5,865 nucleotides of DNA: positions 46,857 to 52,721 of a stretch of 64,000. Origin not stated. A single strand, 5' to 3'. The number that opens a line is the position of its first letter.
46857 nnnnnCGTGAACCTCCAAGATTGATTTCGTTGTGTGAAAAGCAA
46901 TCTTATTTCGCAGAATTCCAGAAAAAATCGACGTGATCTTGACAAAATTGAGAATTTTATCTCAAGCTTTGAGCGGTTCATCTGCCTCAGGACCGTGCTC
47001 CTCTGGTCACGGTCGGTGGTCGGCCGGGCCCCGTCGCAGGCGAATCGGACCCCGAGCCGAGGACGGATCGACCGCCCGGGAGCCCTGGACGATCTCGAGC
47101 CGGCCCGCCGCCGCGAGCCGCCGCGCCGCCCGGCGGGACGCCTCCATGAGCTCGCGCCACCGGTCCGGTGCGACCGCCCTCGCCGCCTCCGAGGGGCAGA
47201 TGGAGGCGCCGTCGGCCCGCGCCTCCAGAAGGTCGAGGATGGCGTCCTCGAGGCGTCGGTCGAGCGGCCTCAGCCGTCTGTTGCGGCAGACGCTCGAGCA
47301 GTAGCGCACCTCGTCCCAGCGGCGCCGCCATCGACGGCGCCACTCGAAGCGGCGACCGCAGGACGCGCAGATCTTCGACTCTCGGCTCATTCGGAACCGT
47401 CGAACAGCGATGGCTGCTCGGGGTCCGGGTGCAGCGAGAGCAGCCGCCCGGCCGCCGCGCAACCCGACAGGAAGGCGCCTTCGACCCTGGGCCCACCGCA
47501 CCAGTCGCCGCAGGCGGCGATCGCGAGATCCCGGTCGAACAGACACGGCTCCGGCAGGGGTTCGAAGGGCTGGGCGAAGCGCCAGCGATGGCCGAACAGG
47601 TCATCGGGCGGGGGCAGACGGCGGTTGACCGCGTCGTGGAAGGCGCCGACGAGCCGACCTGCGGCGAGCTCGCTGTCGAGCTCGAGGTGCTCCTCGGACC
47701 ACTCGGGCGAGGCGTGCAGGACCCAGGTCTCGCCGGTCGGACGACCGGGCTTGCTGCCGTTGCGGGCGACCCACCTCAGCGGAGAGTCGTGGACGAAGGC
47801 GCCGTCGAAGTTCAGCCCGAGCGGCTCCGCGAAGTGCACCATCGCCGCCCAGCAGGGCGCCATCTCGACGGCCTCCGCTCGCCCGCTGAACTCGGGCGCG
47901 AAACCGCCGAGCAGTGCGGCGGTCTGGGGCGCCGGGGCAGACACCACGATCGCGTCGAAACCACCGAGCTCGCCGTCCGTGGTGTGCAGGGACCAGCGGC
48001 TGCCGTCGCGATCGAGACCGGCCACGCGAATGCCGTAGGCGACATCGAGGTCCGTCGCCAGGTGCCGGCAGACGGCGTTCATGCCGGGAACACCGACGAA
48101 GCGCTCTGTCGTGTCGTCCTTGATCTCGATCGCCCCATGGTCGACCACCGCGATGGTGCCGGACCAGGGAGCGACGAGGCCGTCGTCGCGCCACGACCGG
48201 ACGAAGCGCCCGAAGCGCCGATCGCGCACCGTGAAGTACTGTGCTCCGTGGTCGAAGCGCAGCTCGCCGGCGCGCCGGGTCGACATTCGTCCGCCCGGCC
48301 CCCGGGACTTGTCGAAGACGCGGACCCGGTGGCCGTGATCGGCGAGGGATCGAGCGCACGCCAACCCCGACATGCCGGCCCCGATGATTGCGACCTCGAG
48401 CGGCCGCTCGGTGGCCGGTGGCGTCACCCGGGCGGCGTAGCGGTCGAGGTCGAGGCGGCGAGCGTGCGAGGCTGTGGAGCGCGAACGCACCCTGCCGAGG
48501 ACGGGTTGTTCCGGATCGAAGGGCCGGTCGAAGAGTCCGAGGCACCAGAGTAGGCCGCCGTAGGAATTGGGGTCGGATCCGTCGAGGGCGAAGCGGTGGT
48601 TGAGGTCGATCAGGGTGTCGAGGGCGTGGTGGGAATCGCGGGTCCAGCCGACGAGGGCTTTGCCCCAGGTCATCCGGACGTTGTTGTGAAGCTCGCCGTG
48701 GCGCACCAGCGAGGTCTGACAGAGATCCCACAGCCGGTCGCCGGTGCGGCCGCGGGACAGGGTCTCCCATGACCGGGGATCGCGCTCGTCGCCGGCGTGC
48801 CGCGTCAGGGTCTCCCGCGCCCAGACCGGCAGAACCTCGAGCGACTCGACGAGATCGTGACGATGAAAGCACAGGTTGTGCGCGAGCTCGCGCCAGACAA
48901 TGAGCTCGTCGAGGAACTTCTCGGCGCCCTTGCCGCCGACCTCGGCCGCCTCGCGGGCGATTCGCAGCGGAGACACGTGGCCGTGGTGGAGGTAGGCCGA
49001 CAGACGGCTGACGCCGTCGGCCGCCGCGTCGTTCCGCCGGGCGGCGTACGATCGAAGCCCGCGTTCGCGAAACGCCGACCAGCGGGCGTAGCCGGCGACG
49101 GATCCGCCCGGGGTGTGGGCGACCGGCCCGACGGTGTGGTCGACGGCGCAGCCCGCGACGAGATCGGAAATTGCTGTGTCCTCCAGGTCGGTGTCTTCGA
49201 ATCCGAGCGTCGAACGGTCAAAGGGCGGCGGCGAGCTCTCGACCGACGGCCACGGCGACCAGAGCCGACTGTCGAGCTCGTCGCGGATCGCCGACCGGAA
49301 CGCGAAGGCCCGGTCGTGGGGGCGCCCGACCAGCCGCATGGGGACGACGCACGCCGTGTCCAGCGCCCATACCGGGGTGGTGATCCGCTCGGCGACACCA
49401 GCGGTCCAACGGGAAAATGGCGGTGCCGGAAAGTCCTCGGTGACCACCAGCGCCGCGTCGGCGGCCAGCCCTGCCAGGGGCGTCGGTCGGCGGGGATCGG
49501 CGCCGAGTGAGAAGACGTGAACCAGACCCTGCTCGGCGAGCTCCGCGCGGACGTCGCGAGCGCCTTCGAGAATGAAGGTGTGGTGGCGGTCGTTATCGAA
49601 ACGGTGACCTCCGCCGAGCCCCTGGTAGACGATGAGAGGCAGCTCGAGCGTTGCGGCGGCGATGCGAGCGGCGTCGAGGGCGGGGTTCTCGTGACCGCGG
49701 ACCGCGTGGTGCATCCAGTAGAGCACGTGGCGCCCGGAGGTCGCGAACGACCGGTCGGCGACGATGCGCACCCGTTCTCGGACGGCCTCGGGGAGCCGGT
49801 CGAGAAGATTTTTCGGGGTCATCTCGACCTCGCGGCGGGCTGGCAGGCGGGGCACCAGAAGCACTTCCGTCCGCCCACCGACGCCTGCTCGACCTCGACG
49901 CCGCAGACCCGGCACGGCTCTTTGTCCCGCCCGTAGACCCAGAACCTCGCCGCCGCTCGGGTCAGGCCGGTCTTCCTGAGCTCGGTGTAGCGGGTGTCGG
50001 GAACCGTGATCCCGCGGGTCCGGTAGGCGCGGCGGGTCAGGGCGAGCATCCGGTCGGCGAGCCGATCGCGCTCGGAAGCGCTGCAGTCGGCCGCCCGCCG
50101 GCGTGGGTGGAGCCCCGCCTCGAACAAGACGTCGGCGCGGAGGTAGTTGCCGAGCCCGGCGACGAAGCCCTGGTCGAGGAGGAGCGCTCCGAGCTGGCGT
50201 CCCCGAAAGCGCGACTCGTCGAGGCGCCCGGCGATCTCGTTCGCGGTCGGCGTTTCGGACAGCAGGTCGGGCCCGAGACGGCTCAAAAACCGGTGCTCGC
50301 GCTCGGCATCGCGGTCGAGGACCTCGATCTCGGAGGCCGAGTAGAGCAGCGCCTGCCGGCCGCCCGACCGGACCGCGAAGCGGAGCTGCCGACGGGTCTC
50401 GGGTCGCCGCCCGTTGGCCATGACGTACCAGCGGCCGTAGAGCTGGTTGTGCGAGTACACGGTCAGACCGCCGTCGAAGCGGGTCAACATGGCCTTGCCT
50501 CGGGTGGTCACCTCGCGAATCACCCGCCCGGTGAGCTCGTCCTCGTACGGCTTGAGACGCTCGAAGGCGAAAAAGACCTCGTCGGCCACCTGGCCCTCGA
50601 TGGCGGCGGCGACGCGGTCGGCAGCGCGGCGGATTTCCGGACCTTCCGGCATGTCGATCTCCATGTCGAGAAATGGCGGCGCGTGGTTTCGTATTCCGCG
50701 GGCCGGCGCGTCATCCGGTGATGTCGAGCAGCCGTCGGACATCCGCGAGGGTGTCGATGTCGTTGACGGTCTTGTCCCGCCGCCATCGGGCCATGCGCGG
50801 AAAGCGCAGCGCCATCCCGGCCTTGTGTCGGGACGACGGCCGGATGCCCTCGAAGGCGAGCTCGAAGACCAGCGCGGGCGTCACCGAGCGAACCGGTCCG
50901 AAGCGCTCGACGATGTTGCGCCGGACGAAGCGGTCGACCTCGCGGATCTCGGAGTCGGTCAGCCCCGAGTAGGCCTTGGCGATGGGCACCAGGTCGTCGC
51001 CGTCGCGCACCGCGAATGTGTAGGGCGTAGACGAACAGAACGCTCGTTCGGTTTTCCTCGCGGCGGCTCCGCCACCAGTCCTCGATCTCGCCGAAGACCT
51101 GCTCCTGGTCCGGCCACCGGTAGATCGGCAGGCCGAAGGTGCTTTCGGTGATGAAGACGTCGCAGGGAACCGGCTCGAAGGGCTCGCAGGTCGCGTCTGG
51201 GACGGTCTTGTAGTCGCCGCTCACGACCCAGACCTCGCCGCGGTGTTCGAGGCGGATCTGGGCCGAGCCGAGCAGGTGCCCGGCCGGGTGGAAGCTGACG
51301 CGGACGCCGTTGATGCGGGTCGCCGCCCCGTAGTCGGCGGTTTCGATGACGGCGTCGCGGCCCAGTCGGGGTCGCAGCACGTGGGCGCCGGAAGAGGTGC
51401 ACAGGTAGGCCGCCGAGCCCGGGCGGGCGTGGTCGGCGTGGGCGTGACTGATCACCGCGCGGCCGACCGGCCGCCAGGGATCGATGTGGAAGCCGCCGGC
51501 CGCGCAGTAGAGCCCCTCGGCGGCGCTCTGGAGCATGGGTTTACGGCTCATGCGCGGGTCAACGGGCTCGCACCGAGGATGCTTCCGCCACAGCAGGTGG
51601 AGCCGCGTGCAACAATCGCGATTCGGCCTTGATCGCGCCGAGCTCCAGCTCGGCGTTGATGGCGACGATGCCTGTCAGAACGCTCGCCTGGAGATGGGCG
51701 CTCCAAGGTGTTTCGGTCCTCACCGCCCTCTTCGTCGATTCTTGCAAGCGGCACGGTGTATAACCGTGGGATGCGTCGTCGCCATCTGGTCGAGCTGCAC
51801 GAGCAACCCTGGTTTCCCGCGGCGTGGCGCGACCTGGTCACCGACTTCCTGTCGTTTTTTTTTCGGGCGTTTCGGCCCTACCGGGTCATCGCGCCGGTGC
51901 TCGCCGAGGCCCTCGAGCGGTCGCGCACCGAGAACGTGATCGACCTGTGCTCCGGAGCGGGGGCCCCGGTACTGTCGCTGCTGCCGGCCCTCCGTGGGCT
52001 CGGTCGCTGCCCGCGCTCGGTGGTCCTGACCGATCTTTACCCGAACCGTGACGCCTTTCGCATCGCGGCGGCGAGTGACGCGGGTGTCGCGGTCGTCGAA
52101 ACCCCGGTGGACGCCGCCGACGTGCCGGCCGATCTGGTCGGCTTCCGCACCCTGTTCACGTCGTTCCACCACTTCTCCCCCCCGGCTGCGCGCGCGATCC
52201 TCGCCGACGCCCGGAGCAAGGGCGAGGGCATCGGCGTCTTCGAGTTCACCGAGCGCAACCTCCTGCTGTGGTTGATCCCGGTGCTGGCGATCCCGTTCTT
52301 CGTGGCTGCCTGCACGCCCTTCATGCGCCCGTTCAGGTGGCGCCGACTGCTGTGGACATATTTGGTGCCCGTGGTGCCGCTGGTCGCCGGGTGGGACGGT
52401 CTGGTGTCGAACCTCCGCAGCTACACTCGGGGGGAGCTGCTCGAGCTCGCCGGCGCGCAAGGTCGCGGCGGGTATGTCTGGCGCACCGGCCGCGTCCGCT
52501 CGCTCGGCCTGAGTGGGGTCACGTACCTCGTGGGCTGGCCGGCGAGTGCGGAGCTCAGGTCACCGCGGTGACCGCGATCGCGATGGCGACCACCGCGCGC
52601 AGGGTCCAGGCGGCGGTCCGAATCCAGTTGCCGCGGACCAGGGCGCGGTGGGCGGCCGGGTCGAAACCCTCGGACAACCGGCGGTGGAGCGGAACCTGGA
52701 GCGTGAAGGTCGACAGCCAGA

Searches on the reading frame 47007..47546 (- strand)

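Call 11: search_protein_families(library=pfam, proteins=[window:47007-47546:-], max_evalue=0.001)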
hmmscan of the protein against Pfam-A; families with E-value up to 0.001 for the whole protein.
window:47007-47546:- (179 aa): 2 families
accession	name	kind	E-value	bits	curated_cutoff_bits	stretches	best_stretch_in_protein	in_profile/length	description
PF11625.14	DUF3253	-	3.9e-27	94.7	22.1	1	97-172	2-80/81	Protein of unknown function (DUF3253)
PF10013.15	DUF2256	-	3.1e-13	50.1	25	1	56-89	6-39/40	Uncharacterized protein conserved in bacteria (DUF2256)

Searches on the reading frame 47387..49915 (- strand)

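Call 4: search_protein_families(library=pfam, proteins=[window:47387-49915:-], max_evalue=0.01)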
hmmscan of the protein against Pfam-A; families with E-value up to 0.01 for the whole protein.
window:47387-49915:- (842 aa): 15 families
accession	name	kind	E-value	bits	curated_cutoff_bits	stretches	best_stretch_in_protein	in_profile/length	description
PF01593.30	Amino_oxidase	-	1.2e-19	71.4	19.8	2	515-564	1-50/443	Flavin containing amine oxidoreductase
PF13450.12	NAD_binding_8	-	3e-18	66.3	21.9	1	510-573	1-66/68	NAD(P)-binding Rossmann-like domain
PF01266.30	DAO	-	1.4e-10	41.7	27.9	1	508-556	2-50/353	FAD dependent oxidoreductase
PF00875.24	DNA_photolyase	-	2.7e-07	31.1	26.6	1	64-196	1-134/164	DNA photolyase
PF03486.20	HI0933_like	-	1.4e-05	25.1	50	1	507-556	2-51/244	HI0933-like protein Rossmann domain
PF00890.30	FAD_binding_2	-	6.1e-05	22.8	20.4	1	508-542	2-36/414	FAD binding domain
PF12831.13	FAD_oxidored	-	7.7e-05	22.6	27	1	507-640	1-120/416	FAD dependent oxidoreductase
PF07992.20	Pyr_redox_2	-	8.6e-05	22.5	26.1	1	507-545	2-41/291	Pyridine nucleotide-disulphide oxidoreductase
PF21799.2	MurD-like_N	-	0.00028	21.5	27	1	508-543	3-38/88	Mur ligase MurD-like, N-terminal domain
PF01946.23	Thi4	-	0.00038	20.2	26.2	1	507-544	19-57/235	Thi4 family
PF13454.12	NAD_binding_9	-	0.00039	20.9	21.8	1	509-565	1-62/155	FAD-NAD(P)-binding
PF03441.19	FAD_binding_7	-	0.0013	18.6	27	1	339-438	5-104/203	FAD binding domain of DNA photolyase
PF00070.33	Pyr_redox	-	0.0025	18.7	22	1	508-540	2-34/82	Pyridine nucleotide-disulphide oxidoreductase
PF01494.25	FAD_binding_3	-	0.0025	17.6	22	1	507-539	3-35/349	FAD binding domain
PF01210.29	NAD_Gly3P_dh_N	-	0.0048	17.3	23.1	1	507-544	1-38/158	NAD-dependent glycerol-3-phosphate dehydrogenase N-terminus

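Call 40: search_protein_families(library=ncbifam, proteins=[window:47387-49822:-], max_evalue=0.00001)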
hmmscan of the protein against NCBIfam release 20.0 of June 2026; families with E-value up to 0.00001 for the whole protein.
window:47387-49822:- (811 aa): 23 families
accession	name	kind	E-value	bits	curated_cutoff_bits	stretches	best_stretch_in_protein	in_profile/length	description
TIGR00591.1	phr2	superfamily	6.9e-88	295.9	550.05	1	15-465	5-452/453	deoxyribodipyrimidine photo-lyase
TIGR03467.1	HpnE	equivalog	1.5e-14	54.1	283.05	1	477-526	1-52/430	hydroxysqualene dehydroxylase HpnE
NF008841.0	PRK11883.1-1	equivalog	1e-13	51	517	1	599-657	241-299/453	protoporphyrinogen oxidase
NF005560.0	PRK07233.1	equivalog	8.5e-11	41.3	252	1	476-523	2-49/435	hypothetical protein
TIGR02734.1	crtI_fam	subfamily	1.1e-10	40.9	238.1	1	478-531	2-55/504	phytoene desaturase family protein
NF045637.1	carotdesatCrtDProt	equivalog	2.5e-10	39.5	580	1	477-534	1-58/485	1-hydroxycarotenoid 3,4-desaturase CrtD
TIGR03197.1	MnmC_Cterm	equivalog_domain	3.5e-10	39.5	174.2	1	476-521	1-46/400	FAD-dependent 5-carboxymethylaminomethyl-2-thiouridine(34) oxidoreductase MnmC1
NF007955.0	PRK10674.1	equivalog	6.3e-10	38.5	506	1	237-391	201-353/472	deoxyribodipyrimidine photo-lyase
NF058655.1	CrtID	equivalog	1.3e-09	37.5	640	1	477-540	1-63/478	bifunctional phytoene desaturase/3,4-desaturase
NF005547.0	PRK07208.1-3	equivalog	1.6e-09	37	380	1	476-545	6-75/465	hypothetical protein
NF002480.1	PRK01747.1-1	equivalog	1.7e-09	36.7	540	1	466-521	240-295/645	bifunctional tRNA (5-methylaminomethyl-2-thiouridine)(34)-methyltransferase MnmC2/FAD-dependent 5-carboxymethylaminomethyl-2-thiouridine(34)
NF009410.0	PRK12771.1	subfamily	7.2e-09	34.7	516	1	466-513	130-177/566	NAD(P)-binding protein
NF009409.0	PRK12770.1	subfamily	7.3e-09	35.1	343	1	467-513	11-57/360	putative glutamate synthase subunit beta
NF053546.1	violacein_VioA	equivalog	4.1e-07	29.6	600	1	477-531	2-61/411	flavin-dependent violacein biosynthesis tryptophan-2 monooxygenase VioA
TIGR03556.1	photolyase_8HDF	exception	4.6e-07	29.1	884.6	1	237-387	205-354/471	deoxyribodipyrimidine photo-lyase, 8-HDF type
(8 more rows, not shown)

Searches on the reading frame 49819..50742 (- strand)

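Call 4: search_protein_families(library=pfam, proteins=[window:49819-50742:-], max_evalue=0.01)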
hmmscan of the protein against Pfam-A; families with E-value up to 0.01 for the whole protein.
window:49819-50742:- (307 aa): 3 families
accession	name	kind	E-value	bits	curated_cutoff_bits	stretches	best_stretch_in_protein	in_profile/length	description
PF06831.19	H2TH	-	4.9e-14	52.5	34.7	1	156-246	1-88/93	Formamidopyrimidine-DNA glycosylase H2TH domain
PF01149.29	Fapy_DNA_glyco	-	6e-11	43.4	25.5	1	31-127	1-103/117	Formamidopyrimidine-DNA glycosylase N-terminal domain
PF06827.20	zf-FPG_IleRS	-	0.00021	21.5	21.3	1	275-302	2-29/30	Zinc finger found in FPG and IleRS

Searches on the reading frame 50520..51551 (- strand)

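Call 4: search_protein_families(library=pfam, proteins=[window:50520-51551:-], max_evalue=0.01)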
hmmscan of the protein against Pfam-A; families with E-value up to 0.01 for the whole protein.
window:50520-51551:- (343 aa): 1 family
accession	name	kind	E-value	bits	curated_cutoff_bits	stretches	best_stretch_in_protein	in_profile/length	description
PF00753.33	Lactamase_B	-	0.004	17.6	22.7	0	26-113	41-149/196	Metallo-beta-lactamase superfamily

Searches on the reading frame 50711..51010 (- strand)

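Call 11: search_protein_families(library=pfam, proteins=[window:50711-51010:-], max_evalue=0.001)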
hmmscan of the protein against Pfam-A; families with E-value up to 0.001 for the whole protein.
window:50711-51010:- (99 aa): 1 family
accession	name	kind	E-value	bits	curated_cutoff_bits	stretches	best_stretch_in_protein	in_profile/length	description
PF04679.21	DNA_ligase_A_C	-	4.4e-09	37.1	27.5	1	2-80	13-94/94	ATP dependent DNA ligase C terminal region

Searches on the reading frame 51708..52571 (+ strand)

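Call 4: search_protein_families(library=pfam, proteins=[window:51708-52571:+], max_evalue=0.01)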
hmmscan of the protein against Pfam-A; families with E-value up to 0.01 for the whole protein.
window:51708-52571:+ (287 aa): 1 family
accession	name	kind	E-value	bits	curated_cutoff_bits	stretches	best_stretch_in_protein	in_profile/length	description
PF13489.12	Methyltransf_23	-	0.0017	18.6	27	1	53-184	2-120/164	Methyltransferase domain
